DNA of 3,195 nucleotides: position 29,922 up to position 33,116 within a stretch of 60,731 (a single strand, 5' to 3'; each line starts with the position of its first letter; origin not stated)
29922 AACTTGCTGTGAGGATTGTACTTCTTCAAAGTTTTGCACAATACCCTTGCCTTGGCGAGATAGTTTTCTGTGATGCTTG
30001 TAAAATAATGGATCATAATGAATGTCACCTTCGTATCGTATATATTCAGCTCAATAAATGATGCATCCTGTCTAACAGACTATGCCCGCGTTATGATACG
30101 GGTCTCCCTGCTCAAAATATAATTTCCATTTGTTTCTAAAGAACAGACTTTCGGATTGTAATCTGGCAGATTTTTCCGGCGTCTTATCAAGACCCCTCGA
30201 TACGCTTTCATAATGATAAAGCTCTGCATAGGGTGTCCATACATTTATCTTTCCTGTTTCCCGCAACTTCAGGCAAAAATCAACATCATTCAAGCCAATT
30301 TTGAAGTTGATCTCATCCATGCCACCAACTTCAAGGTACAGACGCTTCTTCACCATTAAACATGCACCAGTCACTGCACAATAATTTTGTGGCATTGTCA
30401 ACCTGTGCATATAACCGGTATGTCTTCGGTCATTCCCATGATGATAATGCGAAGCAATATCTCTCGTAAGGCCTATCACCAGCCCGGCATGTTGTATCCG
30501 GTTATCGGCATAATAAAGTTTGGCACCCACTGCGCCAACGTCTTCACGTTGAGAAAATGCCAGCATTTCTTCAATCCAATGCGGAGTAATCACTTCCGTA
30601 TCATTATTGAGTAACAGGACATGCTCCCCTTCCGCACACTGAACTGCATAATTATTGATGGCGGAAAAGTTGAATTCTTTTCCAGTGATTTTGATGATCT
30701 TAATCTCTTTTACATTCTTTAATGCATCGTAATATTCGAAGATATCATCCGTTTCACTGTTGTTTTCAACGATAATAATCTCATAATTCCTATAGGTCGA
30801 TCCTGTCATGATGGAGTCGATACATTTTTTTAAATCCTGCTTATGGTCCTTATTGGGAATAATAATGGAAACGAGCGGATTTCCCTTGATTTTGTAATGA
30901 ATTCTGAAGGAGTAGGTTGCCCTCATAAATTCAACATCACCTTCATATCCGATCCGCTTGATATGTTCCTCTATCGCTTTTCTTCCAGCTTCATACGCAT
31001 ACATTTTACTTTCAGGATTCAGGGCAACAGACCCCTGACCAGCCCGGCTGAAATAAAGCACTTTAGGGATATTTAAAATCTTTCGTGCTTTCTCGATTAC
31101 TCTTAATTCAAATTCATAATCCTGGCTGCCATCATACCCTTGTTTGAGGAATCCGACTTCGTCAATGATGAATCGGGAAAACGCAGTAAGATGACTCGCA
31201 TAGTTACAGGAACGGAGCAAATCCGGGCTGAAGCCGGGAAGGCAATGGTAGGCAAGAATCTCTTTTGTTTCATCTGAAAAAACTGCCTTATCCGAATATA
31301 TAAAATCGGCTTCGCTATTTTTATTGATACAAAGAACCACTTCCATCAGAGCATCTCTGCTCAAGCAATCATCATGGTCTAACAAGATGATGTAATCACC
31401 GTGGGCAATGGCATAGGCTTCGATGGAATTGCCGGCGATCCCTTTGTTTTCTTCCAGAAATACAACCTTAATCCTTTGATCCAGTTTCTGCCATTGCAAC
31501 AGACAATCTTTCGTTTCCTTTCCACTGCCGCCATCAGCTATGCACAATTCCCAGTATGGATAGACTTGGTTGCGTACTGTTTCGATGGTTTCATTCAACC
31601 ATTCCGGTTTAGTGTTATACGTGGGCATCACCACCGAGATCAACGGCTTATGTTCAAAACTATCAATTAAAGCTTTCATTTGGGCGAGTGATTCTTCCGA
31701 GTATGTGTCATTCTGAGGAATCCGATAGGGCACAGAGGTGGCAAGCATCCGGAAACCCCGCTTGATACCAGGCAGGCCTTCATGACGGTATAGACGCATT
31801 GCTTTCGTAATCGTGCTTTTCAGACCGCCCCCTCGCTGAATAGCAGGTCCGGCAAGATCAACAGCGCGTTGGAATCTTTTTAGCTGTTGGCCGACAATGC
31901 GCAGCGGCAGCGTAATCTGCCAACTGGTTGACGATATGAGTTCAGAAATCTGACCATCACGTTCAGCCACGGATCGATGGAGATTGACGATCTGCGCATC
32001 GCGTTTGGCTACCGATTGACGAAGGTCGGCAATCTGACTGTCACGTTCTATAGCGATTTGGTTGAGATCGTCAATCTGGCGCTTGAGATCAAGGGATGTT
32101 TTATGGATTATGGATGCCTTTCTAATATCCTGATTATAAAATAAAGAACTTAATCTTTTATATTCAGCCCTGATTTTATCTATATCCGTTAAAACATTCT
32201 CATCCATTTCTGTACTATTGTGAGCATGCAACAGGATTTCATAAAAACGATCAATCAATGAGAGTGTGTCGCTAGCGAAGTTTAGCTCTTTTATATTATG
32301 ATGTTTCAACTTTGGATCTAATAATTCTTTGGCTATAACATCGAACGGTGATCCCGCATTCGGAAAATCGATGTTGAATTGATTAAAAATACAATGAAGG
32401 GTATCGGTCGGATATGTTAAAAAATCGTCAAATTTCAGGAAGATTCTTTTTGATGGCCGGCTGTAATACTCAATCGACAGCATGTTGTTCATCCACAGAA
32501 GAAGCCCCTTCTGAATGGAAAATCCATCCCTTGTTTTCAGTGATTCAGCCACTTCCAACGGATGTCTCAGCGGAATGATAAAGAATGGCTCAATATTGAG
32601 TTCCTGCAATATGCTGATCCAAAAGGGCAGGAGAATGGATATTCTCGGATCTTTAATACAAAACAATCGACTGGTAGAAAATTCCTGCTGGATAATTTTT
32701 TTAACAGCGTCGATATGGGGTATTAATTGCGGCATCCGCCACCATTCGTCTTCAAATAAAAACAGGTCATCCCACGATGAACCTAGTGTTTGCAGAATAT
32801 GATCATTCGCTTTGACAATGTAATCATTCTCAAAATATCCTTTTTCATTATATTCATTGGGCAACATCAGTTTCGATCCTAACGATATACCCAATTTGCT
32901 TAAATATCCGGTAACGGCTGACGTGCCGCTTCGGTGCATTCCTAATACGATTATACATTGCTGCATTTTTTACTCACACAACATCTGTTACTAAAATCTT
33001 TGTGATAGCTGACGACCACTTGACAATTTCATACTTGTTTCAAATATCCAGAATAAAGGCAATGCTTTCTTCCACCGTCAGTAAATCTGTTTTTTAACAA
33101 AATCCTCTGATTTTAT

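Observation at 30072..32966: Sulfotransferase - coiled coil - GT2 - GT2 fusion: candidate single-protein polymerase/terminator with a sulfate cap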

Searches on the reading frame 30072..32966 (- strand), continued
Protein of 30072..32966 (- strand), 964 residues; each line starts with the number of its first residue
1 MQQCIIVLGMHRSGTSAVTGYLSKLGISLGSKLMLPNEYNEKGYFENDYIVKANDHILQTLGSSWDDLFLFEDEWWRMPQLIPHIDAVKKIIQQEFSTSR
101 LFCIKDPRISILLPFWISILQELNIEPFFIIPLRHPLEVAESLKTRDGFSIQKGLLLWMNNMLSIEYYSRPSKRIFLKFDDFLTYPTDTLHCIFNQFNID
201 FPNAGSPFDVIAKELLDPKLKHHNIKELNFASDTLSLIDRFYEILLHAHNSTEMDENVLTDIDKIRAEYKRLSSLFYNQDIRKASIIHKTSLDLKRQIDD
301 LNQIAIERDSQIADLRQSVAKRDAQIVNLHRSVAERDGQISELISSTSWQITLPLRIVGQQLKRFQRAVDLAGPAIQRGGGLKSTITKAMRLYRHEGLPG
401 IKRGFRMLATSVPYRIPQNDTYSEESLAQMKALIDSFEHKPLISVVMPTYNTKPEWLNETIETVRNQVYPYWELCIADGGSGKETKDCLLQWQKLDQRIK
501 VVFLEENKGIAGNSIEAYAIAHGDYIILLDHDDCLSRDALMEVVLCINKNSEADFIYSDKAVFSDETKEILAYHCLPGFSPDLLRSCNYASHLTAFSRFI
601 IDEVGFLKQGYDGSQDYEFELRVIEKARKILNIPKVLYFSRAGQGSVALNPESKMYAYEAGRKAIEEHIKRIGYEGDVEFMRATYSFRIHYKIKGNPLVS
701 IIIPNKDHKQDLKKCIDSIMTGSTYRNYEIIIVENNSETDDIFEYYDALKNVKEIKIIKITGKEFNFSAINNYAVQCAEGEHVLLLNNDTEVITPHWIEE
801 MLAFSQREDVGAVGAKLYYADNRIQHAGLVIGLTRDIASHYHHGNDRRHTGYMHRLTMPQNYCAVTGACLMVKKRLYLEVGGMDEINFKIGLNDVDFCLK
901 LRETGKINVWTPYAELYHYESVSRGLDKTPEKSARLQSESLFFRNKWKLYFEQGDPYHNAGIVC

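Call 82: find_encoding_contigs(protein=P0186, flank=10000, max_places=1)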
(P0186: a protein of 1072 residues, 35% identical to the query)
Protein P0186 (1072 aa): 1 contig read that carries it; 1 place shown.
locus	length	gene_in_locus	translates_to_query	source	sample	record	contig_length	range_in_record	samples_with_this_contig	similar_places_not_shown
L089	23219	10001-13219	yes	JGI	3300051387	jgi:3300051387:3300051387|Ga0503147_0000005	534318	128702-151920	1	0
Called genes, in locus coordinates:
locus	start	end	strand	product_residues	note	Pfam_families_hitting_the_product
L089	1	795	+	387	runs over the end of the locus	PF07995:GSDH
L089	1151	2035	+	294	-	PF01073:3Beta_HSD, PF01370:Epimerase, PF02719:Polysacc_synt_2 (weak), PF04321:RmlD_sub_bind, PF05368:NmrA (weak), PF13460:NAD_binding_10, PF16363:GDP_Man_Dehyd, PF07993:NAD_binding_4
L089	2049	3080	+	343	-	PF00953:Glycos_transf_4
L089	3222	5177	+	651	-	PF13727:CoA_binding_3, PF13460:NAD_binding_10 (faint), PF22674:C2185-like_N (weak), PF04321:RmlD_sub_bind (weak), PF01073:3Beta_HSD, PF01370:Epimerase, PF02719:Polysacc_synt_2, PF16363:GDP_Man_Dehyd, +1 more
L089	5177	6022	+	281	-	PF00535:Glycos_transf_2 (weak)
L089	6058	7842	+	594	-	PF09913:DUF2142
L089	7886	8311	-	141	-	PF04138:GtrA_DPMS_TM (weak)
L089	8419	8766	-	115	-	PF10066:DUF2304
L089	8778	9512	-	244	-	PF00535:Glycos_transf_2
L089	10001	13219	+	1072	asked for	PF13469:Sulfotransfer_3 (faint), PF00535:Glycos_transf_2, PF10111:Glyco_tranf_2_2 (faint), PF13641:Glyco_tranf_2_3 (weak), PF00535:Glycos_transf_2, PF13641:Glyco_tranf_2_3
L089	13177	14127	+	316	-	PF00535:Glycos_transf_2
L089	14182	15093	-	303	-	PF22594:GTP-eEF1A_C, PF01583:APS_kinase, PF13671:AAA_33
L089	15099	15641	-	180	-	PF00908:dTDP_sugar_isom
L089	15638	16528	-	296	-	PF00483:NTP_transferase, PF12804:NTP_transf_3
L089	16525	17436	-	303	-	PF01370:Epimerase, PF02719:Polysacc_synt_2 (weak), PF04321:RmlD_sub_bind, PF16363:GDP_Man_Dehyd, PF07993:NAD_binding_4 (faint)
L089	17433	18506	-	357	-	PF01073:3Beta_HSD, PF01370:Epimerase, PF02719:Polysacc_synt_2, PF04321:RmlD_sub_bind, PF07993:NAD_binding_4, PF16363:GDP_Man_Dehyd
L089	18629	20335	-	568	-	PF00685:Sulfotransfer_1 (weak), PF13469:Sulfotransfer_3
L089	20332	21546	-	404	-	PF00005:ABC_tran, PF14524:Wzt_C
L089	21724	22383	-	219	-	PF01323:DSBA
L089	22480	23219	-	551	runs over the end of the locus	-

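Call 83: find_encoding_contigs(protein=P0155, flank=10000, max_places=1)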
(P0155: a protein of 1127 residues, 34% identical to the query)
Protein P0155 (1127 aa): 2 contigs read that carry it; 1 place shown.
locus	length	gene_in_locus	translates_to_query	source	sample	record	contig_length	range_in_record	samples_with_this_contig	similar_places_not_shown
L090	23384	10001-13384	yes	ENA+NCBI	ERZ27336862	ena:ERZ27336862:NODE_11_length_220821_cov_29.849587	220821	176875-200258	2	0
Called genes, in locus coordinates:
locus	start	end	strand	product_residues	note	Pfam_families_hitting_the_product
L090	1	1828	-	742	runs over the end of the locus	-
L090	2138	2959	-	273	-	PF05853:BKACE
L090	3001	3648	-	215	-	PF25084:LbH_EIF2B (weak), PF25087:GMPPB_C (weak), PF00132:Hexapep, PF14602:Hexapep_2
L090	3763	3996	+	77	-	-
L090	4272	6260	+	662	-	PF23914:TPR_CcmH_CycH, PF13424:TPR_12, PF00515:TPR_1, PF07719:TPR_2, PF13424:TPR_12, PF13432:TPR_16, PF13414:TPR_11, PF13424:TPR_12, +17 more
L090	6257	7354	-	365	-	PF24316:Tli3 (faint), PF13859:BNR_3, PF02012:BNR (faint), PF13088:BNR_2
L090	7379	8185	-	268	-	PF00884:Sulfatase (weak)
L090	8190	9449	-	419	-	PF00005:ABC_tran, PF14524:Wzt_C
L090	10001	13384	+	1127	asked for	PF13469:Sulfotransfer_3 (faint), PF00535:Glycos_transf_2, PF13506:Glyco_transf_21 (faint), PF13632:Glyco_trans_2_3 (faint), PF00535:Glycos_transf_2, PF10111:Glyco_tranf_2_2 (weak), PF13641:Glyco_tranf_2_3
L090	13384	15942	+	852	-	PF24677:DUF7657, PF24672:DUF7654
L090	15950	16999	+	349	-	PF00535:Glycos_transf_2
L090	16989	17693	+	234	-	PF01209:Ubie_methyltran (weak), PF13489:Methyltransf_23, PF13847:Methyltransf_31, PF08241:Methyltransf_11, PF08242:Methyltransf_12, PF13649:Methyltransf_25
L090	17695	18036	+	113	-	PF00892:EamA (faint)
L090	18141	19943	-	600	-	PF13506:Glyco_transf_21 (weak), PF00535:Glycos_transf_2, PF13641:Glyco_tranf_2_3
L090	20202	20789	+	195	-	PF01583:APS_kinase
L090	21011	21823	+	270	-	PF00535:Glycos_transf_2 (weak)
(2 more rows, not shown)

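Call 84: find_encoding_contigs(protein=P0231, flank=10000, max_places=1)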
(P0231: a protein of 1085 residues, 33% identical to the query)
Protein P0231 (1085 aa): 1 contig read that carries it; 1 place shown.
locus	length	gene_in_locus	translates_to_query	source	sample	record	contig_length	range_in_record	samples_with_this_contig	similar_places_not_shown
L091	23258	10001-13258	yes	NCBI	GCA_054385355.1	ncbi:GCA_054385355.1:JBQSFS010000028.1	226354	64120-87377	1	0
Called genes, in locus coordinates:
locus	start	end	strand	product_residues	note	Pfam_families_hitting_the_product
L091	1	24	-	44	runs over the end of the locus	PF00468:Ribosomal_L34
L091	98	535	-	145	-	PF01850:PIN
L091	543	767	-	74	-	PF02604:PhdYeFM_antitox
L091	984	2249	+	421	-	PF00171:Aldedh (weak)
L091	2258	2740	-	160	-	PF06347:SH3_4, PF08239:SH3_3 (weak), PF06347:SH3_4 (weak)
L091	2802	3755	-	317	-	PF00291:PALP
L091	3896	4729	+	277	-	PF00106:adh_short, PF13561:adh_short_C2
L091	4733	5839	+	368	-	PF01264:Chorismate_synt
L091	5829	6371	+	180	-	-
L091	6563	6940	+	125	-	-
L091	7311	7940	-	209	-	PF03193:RsgA_GTPase (faint), PF01926:MMR_HSR1, PF02421:FeoB_N (weak), PF00009:GTP_EFTU (weak)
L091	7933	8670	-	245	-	PF00685:Sulfotransfer_1, PF13469:Sulfotransfer_3 (faint)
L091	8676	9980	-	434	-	PF00005:ABC_tran, PF13304:AAA_21 (faint), PF14524:Wzt_C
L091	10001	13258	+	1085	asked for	PF00535:Glycos_transf_2, PF02709:Glyco_transf_7C (faint), PF00535:Glycos_transf_2, PF10111:Glyco_tranf_2_2, PF13641:Glyco_tranf_2_3, PF13632:Glyco_trans_2_3 (weak)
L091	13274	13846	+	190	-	PF01066:CDP-OH_P_transf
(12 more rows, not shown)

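Call 85: find_encoding_contigs(protein=P0171, flank=10000, max_places=1)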
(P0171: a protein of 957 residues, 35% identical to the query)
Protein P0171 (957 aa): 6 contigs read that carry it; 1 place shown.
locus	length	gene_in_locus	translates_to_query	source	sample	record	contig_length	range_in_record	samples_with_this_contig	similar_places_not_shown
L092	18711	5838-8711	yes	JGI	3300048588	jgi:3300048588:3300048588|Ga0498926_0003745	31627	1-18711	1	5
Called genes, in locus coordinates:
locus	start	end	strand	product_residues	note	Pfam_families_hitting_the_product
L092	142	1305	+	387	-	PF14294:DUF4372, PF01609:DDE_Tnp_1, PF13701:DDE_Tnp_1_4 (faint)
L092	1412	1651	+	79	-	-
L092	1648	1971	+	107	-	-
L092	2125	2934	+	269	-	PF01061:ABC2_membrane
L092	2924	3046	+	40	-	-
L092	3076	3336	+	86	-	PF05016:ParE_toxin (weak)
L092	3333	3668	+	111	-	PF01381:HTH_3, PF13560:HTH_31 (weak)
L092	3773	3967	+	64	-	-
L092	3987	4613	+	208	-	PF01583:APS_kinase, PF08433:KTI12 (weak), PF13671:AAA_33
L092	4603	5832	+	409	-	PF00005:ABC_tran, PF14524:Wzt_C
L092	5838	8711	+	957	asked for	PF13506:Glyco_transf_21 (faint), PF00535:Glycos_transf_2, PF10111:Glyco_tranf_2_2 (faint), PF00535:Glycos_transf_2, PF13641:Glyco_tranf_2_3 (weak)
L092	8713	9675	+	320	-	PF00535:Glycos_transf_2, PF13641:Glyco_tranf_2_3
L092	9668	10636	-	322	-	PF00535:Glycos_transf_2, PF13641:Glyco_tranf_2_3 (weak), PF13632:Glyco_trans_2_3 (faint)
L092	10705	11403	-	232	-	PF13489:Methyltransf_23, PF08241:Methyltransf_11, PF08242:Methyltransf_12, PF13649:Methyltransf_25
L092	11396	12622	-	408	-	PF13477:Glyco_trans_4_2 (faint), PF13439:Glyco_transf_4, PF13579:Glyco_trans_4_4, PF20706:GT4-conflict, PF00534:Glycos_transf_1, PF13692:Glyco_trans_1_4, PF13524:Glyco_trans_1_2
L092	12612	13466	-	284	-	PF00535:Glycos_transf_2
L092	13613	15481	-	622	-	-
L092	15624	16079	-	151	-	PF07963:N_methyl, PF00114:Pilin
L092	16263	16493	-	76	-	-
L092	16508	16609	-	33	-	-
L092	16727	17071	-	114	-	PF02452:PemK_toxin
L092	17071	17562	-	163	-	PF04014:MazE_antitoxin (weak)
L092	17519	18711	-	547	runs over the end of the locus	PF01590:GAF, PF13185:GAF_2, PF13492:GAF_3 (weak), PF01966:HD (weak), PF13487:HD_5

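Call 88: find_encoding_contigs(protein=P0123, flank=10000, max_places=2)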
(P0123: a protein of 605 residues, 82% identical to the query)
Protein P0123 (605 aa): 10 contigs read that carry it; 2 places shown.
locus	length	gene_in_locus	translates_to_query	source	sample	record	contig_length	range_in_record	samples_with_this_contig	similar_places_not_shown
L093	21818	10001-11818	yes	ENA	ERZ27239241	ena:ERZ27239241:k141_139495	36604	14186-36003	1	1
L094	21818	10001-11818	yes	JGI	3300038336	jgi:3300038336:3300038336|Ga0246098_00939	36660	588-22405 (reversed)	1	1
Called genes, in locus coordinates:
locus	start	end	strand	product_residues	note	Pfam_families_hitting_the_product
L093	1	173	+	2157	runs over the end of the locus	PF13489:Methyltransf_23, PF08241:Methyltransf_11, PF08242:Methyltransf_12, PF13649:Methyltransf_25, PF00535:Glycos_transf_2, PF00535:Glycos_transf_2, PF13641:Glyco_tranf_2_3, PF00534:Glycos_transf_1, +7 more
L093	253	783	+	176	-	-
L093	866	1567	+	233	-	PF01135:PCMT (weak), PF01596:Methyltransf_3, PF04989:RMNT_CmcI, PF13578:Methyltransf_24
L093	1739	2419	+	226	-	PF13489:Methyltransf_23 (weak), PF08241:Methyltransf_11 (weak)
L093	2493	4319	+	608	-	PF13522:GATase_6, PF13537:GATase_7, PF00733:Asn_synthase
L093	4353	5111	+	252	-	PF01209:Ubie_methyltran, PF02353:CMAS, PF13489:Methyltransf_23, PF05175:MTS (weak), PF13847:Methyltransf_31, PF08241:Methyltransf_11, PF08242:Methyltransf_12, PF13649:Methyltransf_25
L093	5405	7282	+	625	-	PF16410:DUF5018, PF01839:FG-GAP (faint), PF13517:FG-GAP_3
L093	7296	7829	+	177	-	PF07603:Lcl_C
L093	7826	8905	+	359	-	PF01757:Acyl_transf_3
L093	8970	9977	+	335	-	PF01073:3Beta_HSD, PF01370:Epimerase, PF02719:Polysacc_synt_2, PF04321:RmlD_sub_bind, PF07993:NAD_binding_4 (faint), PF13460:NAD_binding_10 (weak), PF16363:GDP_Man_Dehyd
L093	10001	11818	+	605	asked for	PF00535:Glycos_transf_2, PF10111:Glyco_tranf_2_2 (weak), PF00535:Glycos_transf_2, PF13641:Glyco_tranf_2_3, PF13632:Glyco_trans_2_3 (weak)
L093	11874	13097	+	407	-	-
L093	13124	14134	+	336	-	PF13641:Glyco_tranf_2_3, PF00535:Glycos_transf_2, PF10111:Glyco_tranf_2_2 (faint), PF13632:Glyco_trans_2_3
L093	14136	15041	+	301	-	PF00535:Glycos_transf_2, PF10111:Glyco_tranf_2_2, PF13641:Glyco_tranf_2_3, PF13632:Glyco_trans_2_3 (weak)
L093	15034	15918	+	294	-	PF04321:RmlD_sub_bind (faint), PF13460:NAD_binding_10 (weak), PF01370:Epimerase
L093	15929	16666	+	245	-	PF13641:Glyco_tranf_2_3, PF00535:Glycos_transf_2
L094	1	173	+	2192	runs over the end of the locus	PF13489:Methyltransf_23, PF08241:Methyltransf_11, PF08242:Methyltransf_12, PF13649:Methyltransf_25, PF00535:Glycos_transf_2, PF00535:Glycos_transf_2, PF13641:Glyco_tranf_2_3, PF00534:Glycos_transf_1, +7 more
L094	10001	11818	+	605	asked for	PF00535:Glycos_transf_2, PF10111:Glyco_tranf_2_2 (weak), PF00535:Glycos_transf_2, PF13641:Glyco_tranf_2_3, PF13632:Glyco_trans_2_3 (weak)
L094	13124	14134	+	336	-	PF13641:Glyco_tranf_2_3, PF00535:Glycos_transf_2, PF10111:Glyco_tranf_2_2 (faint), PF13632:Glyco_trans_2_3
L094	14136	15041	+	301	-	PF00535:Glycos_transf_2, PF10111:Glyco_tranf_2_2, PF13641:Glyco_tranf_2_3, PF13632:Glyco_trans_2_3 (weak)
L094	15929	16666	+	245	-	PF13641:Glyco_tranf_2_3, PF00535:Glycos_transf_2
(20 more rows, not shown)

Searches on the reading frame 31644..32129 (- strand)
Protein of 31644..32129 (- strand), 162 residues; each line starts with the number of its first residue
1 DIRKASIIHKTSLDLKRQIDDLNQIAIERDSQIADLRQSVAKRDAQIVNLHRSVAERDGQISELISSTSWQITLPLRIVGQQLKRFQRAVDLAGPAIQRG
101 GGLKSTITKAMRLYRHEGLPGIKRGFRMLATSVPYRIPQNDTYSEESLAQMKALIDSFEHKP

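Call 7: search_protein_families(library=pfam, proteins=[window:31644-32129:-], max_evalue=10)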
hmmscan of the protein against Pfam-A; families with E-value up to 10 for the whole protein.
seq(162 aa): 8 families
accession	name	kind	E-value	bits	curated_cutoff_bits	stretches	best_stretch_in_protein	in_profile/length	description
PF19512.4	DUF6046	-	0.017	15.5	27.4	1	51-74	18-41/122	Domain of unknown function (DUF6046)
PF12329.13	TMF_DNA_bd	-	0.034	14.6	35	1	10-55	26-71/74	TATA element modulatory factor 1 DNA binding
PF04102.17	SlyX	-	0.06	14.4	30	1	16-56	16-56/67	SlyX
PF24555.1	CC4_CEP85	-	0.073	13.9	27.3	1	10-65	23-78/85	Centrosomal protein of 85 kDa-like, CC4 coiled-coil domain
PF16808.10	PKcGMP_CC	-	0.095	12.7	35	2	42-64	5-27/35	Coiled-coil N-terminus of cGMP-dependent protein kinase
PF05130.17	FlgN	-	0.16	12.8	30.5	1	16-69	33-85/147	FlgN protein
PF08702.15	Fib_alpha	-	0.16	12.6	29.9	1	6-57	77-128/143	Fibrinogen alpha/beta chain family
PF25481.1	Nucleoprot-TPR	-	0.29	11.7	27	1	14-61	30-77/80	Nucleoprotein TPR-like domain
